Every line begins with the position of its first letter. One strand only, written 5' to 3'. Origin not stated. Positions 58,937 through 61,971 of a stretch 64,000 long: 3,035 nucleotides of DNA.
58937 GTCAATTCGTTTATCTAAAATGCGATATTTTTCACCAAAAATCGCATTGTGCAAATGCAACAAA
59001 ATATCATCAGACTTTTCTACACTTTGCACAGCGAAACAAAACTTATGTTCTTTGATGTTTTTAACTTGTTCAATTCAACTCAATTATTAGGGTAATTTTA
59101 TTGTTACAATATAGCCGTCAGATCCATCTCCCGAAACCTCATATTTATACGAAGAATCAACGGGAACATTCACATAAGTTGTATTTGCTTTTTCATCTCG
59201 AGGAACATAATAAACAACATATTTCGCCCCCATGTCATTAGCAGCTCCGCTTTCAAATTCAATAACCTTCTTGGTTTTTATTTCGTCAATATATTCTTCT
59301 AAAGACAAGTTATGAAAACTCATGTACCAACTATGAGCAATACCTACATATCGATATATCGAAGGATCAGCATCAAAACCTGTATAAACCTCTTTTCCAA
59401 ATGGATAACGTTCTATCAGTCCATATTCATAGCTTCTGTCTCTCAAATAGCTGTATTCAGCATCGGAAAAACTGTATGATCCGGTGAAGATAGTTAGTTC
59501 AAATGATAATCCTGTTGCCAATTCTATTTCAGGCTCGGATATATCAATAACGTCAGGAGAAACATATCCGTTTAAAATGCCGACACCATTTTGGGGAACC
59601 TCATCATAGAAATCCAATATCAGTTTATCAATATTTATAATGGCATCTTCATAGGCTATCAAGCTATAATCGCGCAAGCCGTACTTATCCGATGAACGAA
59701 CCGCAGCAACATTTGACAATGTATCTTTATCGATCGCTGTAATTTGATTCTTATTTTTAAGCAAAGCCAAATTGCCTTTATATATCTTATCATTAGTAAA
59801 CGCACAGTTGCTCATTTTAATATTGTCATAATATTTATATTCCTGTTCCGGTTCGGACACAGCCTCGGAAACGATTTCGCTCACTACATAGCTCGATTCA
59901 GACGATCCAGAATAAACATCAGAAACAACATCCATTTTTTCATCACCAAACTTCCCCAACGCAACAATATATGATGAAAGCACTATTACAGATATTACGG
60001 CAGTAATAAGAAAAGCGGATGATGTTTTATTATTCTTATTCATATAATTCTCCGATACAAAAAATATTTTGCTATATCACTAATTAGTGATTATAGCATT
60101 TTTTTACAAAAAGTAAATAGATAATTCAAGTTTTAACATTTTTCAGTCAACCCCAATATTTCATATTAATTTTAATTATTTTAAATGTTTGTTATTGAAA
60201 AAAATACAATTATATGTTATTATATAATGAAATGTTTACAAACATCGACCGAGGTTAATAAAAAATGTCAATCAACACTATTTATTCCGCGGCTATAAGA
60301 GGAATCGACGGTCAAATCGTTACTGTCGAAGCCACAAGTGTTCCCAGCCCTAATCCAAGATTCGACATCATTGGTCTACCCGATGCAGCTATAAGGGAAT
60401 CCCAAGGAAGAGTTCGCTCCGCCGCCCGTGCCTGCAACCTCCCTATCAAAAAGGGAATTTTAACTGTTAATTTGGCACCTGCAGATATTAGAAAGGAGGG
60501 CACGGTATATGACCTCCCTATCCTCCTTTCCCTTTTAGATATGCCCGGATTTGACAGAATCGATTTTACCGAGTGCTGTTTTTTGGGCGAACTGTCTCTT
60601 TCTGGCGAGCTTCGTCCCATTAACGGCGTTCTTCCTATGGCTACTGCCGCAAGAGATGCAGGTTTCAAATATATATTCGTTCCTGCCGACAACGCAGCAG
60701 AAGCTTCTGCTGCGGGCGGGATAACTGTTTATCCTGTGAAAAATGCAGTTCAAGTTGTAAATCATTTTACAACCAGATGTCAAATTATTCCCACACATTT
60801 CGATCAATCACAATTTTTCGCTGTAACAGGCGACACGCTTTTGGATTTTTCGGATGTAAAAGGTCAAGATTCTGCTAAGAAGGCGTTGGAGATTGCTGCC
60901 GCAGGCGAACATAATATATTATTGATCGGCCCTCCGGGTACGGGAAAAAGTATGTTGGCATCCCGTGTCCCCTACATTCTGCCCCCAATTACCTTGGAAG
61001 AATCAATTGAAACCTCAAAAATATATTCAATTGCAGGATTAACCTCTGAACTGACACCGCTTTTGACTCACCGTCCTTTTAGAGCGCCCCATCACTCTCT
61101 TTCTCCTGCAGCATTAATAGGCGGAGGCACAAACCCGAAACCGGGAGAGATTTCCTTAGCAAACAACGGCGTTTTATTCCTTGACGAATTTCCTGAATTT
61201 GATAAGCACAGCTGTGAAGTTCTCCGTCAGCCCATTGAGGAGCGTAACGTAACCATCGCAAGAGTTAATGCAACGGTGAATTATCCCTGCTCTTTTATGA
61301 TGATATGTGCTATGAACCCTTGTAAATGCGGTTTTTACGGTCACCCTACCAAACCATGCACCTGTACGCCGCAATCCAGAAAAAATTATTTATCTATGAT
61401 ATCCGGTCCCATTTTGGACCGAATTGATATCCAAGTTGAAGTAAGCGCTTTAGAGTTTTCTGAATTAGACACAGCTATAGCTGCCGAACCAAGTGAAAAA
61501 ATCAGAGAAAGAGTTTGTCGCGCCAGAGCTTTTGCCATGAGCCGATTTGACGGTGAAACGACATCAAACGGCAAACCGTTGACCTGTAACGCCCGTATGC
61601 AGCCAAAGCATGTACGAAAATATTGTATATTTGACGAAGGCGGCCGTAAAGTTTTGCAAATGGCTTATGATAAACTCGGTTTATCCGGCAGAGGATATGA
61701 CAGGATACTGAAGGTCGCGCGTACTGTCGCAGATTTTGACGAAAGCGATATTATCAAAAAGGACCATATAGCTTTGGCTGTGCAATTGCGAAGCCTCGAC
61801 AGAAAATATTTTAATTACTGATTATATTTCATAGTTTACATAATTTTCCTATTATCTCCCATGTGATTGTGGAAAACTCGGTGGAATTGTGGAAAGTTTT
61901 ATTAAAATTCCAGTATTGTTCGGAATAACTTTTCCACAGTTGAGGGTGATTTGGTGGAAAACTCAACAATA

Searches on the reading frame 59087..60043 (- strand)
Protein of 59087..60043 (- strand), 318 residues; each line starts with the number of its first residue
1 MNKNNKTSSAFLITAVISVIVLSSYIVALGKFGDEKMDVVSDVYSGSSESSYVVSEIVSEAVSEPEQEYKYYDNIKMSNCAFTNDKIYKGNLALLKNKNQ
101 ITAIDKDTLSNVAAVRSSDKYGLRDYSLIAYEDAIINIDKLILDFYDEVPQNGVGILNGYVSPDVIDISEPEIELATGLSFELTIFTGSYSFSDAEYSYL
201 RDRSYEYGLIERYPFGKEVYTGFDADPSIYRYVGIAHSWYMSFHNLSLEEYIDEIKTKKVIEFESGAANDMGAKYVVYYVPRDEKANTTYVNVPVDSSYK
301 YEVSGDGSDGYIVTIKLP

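Call 7: search_protein_families(library=pfam, proteins=[window:59087-60043:-], max_evalue=0.001)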
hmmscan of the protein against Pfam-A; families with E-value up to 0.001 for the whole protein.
window:59087-60043:- (318 aa): 0 families

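Call 81: search_protein_families(library=ncbifam, proteins=[window:59087-60043:-], max_evalue=1e-10)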
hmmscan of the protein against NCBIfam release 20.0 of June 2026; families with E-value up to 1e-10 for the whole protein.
window:59087-60043:- (318 aa): 2 families
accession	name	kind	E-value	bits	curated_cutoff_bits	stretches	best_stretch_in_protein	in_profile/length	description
NF000472.1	vanY_AFMPt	exception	1.1e-21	77.3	425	1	195-315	172-282/283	VanY-A/VanY-F/VanY-M family D-Ala-D-Ala carboxypeptidase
NF000149.1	vanXY_G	exception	2.4e-13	49.8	500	1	199-315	137-248/254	D-Ala-D-Ala dipeptidase/D-Ala-D-Ala carboxypeptidase VanXY-G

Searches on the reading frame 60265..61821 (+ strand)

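Call 7: search_protein_families(library=pfam, proteins=[window:60265-61821:+], max_evalue=0.001)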
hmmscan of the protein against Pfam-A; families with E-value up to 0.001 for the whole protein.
window:60265-61821:+ (518 aa): 8 families
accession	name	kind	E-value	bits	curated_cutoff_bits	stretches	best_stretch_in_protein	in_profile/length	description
PF01078.27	Mg_chelatase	-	1.2e-91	306.2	20.3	1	194-400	1-206/207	Magnesium chelatase, subunit ChlI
PF13541.12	ChlI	-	2.2e-34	118.4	27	1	28-143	7-121/121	Subunit ChlI of Mg-chelatase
PF13335.12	Mg_chelatase_C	-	3e-29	101.9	26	1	408-509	2-94/94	Magnesium chelatase, subunit ChlI C-terminal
PF00493.29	MCM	-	6.5e-10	38.9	23.3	1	292-357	113-178/224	MCM P-loop domain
PF07728.20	AAA_5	-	1.2e-07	32.2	22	1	217-354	1-125/139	AAA domain (dynein-related subfamily)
PF00158.32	Sigma54_activat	-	1.8e-07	31.4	20.2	0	287-351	80-142/168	Sigma-54 interaction domain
PF05362.19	Lon_C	-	0.00064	19.8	21.1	0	16-147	40-176/205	Lon protease (S16) C-terminal proteolytic domain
PF13191.12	AAA_16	-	0.00082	20.3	32.6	0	206-236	14-45/167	AAA ATPase domain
